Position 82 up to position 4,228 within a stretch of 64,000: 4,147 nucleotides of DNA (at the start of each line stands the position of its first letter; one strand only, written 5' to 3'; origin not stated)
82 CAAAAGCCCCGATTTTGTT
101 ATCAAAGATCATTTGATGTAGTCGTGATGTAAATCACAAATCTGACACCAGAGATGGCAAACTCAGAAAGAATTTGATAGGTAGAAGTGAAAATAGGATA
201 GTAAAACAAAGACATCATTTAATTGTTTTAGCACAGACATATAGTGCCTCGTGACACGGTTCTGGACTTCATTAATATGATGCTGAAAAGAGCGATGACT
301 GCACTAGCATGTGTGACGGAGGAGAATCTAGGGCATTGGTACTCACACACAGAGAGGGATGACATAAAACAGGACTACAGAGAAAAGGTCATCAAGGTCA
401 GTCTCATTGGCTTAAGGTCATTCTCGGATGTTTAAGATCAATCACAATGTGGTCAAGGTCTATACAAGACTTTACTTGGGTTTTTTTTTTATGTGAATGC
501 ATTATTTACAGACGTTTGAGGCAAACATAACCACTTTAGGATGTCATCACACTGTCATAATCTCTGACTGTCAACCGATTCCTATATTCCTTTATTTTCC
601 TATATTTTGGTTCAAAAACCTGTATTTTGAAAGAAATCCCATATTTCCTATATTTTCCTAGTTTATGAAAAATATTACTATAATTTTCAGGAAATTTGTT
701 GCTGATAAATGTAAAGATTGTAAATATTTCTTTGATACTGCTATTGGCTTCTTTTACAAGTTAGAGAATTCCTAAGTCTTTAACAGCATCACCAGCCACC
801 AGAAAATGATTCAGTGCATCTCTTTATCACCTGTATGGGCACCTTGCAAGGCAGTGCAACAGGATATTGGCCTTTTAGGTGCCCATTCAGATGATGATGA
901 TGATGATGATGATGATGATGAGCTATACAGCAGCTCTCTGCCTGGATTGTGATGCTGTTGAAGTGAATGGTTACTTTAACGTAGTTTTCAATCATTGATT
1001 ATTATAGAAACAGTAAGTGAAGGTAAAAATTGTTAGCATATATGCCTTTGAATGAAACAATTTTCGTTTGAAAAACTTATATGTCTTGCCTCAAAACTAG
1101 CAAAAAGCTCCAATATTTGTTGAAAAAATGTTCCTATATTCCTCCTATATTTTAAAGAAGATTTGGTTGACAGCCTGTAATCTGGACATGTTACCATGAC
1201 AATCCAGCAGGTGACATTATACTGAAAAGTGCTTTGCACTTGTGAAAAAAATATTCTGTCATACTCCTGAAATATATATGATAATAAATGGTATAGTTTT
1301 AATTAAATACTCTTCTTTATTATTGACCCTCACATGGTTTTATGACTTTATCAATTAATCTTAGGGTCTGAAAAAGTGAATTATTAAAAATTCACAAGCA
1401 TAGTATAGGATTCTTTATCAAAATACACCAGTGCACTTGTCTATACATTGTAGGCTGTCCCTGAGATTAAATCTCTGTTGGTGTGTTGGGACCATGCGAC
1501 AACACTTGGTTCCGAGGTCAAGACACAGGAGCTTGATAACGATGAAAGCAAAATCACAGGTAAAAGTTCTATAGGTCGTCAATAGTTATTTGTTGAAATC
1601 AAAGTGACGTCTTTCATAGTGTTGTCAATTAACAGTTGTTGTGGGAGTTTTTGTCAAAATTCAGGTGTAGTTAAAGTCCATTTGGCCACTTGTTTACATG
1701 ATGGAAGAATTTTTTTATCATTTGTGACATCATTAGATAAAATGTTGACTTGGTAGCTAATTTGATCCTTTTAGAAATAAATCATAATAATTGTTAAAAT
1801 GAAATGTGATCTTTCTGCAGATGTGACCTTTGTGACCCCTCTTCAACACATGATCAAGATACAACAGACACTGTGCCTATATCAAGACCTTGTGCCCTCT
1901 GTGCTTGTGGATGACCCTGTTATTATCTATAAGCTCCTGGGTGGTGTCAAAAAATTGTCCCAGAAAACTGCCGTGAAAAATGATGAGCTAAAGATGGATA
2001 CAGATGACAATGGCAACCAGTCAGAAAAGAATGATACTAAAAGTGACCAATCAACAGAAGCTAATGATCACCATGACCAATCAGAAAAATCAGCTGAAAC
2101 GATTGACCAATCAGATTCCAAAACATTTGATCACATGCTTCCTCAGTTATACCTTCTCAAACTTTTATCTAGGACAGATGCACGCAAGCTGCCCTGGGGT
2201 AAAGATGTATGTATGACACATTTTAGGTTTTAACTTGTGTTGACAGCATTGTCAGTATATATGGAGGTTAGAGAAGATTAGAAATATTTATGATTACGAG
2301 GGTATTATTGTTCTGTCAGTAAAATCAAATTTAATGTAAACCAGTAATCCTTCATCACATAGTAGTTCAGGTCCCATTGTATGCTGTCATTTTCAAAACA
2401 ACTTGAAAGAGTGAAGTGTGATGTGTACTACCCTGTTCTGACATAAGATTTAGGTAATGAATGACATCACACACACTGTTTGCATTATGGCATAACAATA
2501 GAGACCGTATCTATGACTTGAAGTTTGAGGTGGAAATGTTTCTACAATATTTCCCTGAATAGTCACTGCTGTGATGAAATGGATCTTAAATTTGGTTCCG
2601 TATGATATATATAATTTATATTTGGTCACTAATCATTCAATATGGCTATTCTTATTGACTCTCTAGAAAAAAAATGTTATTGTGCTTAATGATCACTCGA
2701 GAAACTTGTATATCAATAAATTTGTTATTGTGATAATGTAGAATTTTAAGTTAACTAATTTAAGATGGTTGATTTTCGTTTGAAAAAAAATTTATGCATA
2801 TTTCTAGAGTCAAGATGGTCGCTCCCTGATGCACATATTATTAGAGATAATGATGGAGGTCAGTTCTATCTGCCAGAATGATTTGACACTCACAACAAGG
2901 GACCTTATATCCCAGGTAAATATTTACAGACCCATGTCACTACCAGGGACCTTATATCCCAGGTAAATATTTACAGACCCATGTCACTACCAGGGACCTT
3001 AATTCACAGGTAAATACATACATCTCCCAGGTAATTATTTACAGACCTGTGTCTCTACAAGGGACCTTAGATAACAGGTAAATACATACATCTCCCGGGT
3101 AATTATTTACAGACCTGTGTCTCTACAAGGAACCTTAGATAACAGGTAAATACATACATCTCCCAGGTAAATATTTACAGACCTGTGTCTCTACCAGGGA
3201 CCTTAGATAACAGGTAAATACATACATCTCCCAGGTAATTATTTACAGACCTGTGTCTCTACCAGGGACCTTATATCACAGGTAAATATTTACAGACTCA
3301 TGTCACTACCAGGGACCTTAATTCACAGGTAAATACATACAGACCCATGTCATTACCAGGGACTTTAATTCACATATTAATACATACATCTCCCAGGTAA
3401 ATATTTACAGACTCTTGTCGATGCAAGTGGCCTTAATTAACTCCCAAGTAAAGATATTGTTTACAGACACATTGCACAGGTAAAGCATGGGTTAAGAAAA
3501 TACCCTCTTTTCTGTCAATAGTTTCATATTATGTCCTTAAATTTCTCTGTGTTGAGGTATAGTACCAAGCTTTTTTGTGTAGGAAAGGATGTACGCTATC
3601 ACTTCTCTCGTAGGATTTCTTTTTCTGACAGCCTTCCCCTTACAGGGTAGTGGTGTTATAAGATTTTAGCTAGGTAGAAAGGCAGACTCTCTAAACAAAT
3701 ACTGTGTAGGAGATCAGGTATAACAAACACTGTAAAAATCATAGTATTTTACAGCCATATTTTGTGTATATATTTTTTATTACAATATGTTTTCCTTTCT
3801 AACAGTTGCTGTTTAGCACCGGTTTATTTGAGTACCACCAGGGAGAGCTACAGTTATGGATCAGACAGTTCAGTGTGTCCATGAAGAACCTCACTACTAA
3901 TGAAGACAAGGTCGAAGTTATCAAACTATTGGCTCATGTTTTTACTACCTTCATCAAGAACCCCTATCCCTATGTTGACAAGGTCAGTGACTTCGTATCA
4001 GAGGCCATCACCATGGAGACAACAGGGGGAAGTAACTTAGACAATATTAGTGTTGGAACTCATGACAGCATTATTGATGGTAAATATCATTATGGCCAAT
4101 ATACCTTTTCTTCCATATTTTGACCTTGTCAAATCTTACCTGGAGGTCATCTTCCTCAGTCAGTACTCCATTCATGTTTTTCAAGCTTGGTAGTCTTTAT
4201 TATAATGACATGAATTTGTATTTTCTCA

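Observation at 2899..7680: Three tandem arrays in gene A were seeded from splice junctions, so every repeat copy carries a splice-site motif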

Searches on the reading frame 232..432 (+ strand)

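Call 7: search_protein_families(library=pfam, proteins=[window:232-432:+], max_evalue=0.1)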
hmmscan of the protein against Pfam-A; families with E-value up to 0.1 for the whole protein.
seq(67 aa): 1 family
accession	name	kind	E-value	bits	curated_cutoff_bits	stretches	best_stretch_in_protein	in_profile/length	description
PF12835.12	Integrase_1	-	0.05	14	23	1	7-64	83-139/149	Integrase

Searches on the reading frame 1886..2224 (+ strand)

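Call 4: search_protein_families(library=pfam, proteins=[window:1886-2224:+], max_evalue=1)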
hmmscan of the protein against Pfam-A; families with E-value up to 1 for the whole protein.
seq(113 aa): 4 families
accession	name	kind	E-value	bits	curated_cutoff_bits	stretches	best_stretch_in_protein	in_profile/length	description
PF01496.24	V_ATPase_I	-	0.14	10.5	30.7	1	3-75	627-695/815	V-type ATPase 116kDa subunit family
PF00029.24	Connexin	-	0.28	11.3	31.3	1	35-97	106-155/225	Connexin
PF06024.17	Orf78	-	0.33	11.7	29.4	1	23-75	7-55/101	Orf78 (ac78)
PF01080.22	Presenilin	-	0.54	9.4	34.3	1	34-76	232-273/408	Presenilin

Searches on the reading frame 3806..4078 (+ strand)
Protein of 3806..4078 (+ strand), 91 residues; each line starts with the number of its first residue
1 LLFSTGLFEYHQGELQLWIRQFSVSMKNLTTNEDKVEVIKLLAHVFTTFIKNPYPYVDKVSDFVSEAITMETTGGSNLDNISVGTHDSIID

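Call 4: search_protein_families(library=pfam, proteins=[window:3806-4078:+], max_evalue=1)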
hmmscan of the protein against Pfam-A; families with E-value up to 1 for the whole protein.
seq(91 aa): 0 families
